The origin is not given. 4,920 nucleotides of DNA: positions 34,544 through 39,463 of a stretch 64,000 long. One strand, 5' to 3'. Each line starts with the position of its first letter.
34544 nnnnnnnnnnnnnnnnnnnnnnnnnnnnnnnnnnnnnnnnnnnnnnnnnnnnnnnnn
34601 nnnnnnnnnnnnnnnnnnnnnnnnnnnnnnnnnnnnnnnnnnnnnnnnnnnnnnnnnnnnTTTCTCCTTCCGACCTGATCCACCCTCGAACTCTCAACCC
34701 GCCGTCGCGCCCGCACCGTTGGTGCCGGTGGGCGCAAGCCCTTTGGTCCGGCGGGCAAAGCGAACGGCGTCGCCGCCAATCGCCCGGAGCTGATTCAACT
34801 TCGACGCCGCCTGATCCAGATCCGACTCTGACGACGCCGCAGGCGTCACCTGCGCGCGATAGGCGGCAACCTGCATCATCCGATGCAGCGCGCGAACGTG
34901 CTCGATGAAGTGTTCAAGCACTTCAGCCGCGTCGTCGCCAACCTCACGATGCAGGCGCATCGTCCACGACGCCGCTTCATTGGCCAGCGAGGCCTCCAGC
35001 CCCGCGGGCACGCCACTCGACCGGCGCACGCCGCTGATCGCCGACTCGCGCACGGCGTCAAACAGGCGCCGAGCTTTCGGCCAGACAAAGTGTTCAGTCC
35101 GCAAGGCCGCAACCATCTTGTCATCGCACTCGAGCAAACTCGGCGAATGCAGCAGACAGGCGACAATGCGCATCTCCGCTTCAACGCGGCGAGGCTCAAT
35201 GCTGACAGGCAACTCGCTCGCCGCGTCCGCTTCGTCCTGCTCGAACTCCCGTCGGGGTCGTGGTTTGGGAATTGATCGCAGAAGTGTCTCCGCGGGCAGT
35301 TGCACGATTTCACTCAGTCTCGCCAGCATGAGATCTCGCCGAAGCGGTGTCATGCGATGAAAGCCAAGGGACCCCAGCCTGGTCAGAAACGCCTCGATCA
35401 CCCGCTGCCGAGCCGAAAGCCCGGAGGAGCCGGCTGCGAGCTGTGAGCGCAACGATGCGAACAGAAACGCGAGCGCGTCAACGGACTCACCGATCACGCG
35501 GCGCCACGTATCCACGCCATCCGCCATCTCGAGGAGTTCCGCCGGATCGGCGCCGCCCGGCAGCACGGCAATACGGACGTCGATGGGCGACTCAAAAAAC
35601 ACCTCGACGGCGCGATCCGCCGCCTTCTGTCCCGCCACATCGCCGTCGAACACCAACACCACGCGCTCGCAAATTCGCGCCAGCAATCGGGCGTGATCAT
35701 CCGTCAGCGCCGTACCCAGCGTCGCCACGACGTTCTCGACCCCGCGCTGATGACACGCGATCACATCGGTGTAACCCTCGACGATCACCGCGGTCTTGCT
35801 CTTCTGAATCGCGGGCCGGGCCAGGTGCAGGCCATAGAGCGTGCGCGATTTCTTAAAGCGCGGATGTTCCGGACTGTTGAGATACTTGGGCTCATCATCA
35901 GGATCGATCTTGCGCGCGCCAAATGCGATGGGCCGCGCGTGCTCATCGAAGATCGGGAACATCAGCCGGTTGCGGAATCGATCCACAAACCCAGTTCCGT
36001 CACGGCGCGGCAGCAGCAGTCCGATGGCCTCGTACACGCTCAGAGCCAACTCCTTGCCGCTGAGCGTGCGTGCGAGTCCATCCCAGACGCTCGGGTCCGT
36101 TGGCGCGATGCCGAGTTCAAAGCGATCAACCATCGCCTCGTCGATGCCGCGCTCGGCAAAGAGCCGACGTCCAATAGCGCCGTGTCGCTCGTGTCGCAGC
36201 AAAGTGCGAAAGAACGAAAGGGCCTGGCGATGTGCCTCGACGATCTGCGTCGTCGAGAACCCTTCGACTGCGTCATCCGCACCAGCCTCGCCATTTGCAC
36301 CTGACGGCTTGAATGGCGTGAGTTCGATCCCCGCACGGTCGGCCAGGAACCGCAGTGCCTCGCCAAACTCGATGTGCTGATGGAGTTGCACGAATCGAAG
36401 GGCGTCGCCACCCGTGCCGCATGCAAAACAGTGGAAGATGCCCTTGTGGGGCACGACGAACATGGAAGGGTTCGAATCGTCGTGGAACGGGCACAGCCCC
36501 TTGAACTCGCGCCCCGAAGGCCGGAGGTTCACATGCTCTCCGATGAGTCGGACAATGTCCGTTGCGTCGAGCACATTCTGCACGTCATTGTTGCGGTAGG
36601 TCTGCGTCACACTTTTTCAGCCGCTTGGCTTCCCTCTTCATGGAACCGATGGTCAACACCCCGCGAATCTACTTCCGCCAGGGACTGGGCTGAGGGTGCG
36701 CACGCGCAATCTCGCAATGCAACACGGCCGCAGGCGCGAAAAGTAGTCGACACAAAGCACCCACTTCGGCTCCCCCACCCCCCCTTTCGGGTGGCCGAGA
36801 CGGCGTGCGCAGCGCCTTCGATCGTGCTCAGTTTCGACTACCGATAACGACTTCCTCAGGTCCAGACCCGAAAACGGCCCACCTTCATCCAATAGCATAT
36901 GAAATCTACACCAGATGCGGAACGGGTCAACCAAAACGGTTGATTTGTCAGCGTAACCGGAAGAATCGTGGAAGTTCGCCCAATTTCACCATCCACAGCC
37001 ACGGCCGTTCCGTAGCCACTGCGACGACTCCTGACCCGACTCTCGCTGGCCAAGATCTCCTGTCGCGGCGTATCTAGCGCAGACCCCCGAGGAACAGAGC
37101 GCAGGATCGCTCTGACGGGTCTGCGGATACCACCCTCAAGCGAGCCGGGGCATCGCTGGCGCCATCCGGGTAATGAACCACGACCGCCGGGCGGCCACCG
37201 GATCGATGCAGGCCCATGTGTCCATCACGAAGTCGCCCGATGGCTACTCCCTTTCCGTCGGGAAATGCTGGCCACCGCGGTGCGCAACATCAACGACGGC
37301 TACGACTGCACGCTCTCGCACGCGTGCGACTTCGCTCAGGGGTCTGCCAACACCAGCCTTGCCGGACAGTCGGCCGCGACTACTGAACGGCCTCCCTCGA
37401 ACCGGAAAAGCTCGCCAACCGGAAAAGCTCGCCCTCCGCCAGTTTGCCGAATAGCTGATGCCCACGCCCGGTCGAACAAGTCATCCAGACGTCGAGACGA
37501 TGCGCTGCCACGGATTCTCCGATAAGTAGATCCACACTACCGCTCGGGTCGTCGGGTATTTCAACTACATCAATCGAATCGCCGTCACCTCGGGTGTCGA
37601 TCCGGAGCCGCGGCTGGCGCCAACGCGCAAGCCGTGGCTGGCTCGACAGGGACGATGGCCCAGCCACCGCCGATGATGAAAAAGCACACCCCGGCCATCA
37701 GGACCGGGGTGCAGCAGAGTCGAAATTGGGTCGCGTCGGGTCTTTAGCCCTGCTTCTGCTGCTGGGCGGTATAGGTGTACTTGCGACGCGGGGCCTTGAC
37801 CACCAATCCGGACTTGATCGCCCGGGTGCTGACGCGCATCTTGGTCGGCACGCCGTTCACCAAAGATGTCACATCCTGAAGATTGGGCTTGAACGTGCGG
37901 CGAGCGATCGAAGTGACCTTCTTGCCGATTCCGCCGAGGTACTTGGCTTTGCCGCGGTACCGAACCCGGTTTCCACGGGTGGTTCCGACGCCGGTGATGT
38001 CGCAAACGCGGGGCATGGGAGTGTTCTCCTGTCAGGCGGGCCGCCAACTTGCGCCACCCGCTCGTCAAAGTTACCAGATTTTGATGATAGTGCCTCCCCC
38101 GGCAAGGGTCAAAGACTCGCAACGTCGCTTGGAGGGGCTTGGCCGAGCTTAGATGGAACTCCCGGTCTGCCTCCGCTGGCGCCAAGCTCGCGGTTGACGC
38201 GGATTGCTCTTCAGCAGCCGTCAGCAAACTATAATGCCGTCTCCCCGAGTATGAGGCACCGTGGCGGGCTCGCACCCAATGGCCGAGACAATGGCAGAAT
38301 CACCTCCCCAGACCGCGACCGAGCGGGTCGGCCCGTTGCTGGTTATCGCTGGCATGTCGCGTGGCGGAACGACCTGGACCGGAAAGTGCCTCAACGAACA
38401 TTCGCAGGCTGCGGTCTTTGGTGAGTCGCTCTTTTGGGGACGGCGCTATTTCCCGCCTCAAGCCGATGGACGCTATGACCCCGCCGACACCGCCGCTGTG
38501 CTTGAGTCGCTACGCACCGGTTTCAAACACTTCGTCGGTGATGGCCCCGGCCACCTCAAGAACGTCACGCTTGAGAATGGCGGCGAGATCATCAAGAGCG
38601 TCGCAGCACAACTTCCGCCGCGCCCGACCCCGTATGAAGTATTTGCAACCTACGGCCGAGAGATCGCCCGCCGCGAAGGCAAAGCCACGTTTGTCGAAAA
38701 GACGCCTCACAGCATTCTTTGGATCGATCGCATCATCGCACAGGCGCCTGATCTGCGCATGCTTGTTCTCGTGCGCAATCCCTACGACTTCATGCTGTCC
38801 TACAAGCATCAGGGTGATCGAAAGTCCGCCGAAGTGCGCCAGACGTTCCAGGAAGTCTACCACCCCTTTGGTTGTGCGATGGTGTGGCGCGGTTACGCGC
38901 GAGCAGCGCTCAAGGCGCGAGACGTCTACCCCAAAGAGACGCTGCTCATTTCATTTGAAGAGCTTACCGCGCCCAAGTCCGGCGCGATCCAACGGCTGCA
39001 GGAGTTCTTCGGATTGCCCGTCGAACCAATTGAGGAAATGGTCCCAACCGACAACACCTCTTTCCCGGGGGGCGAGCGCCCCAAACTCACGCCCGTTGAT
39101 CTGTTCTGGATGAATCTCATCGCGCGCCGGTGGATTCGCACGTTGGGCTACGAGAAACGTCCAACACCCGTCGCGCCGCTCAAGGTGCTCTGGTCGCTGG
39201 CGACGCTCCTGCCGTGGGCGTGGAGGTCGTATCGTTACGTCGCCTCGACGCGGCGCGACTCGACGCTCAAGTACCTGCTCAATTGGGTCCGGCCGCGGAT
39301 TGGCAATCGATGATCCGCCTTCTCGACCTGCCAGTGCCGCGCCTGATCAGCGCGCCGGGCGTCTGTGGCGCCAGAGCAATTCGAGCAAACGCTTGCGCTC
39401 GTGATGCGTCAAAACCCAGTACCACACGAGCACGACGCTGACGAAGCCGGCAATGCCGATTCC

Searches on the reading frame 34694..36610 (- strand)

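Call 57: search_protein_families(library=pfam, proteins=[window:34694-36610:-], max_evalue=0.00001)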
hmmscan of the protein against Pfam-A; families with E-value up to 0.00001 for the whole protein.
window:34694-36610:- (638 aa): 6 families
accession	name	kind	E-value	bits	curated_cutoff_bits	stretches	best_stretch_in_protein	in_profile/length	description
PF08275.17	DNAG_N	-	2.5e-31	108.9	26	1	133-264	1-127/128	DNA primase catalytic core, N-terminal domain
PF01807.25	Zn_ribbon_DnaG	-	2e-29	101.7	24.9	1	7-97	3-93/98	CHC2 zinc finger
PF13155.12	Toprim_2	-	2.1e-22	79.7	22.1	1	275-360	1-88/88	Toprim-like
PF13662.12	Toprim_4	-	8.4e-21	74.4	25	1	273-347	2-83/85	Toprim domain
PF01751.28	Toprim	-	4.1e-13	49.7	23.1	1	274-339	2-81/96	Toprim domain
PF13362.12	Toprim_3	-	4.7e-06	27.4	27.2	0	274-361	2-90/95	Toprim domain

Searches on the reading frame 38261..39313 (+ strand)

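Call 57: search_protein_families(library=pfam, proteins=[window:38261-39313:+], max_evalue=0.00001)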
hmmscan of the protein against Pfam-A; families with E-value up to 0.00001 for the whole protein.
window:38261-39313:+ (350 aa): 2 families
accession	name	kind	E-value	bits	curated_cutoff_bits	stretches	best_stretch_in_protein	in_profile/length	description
PF13469.12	Sulfotransfer_3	-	4.6e-18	66.7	27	1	25-256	1-216/216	Sulfotransferase family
PF00685.33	Sulfotransfer_1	-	1e-12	48.5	22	1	27-260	4-194/255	Sulfotransferase domain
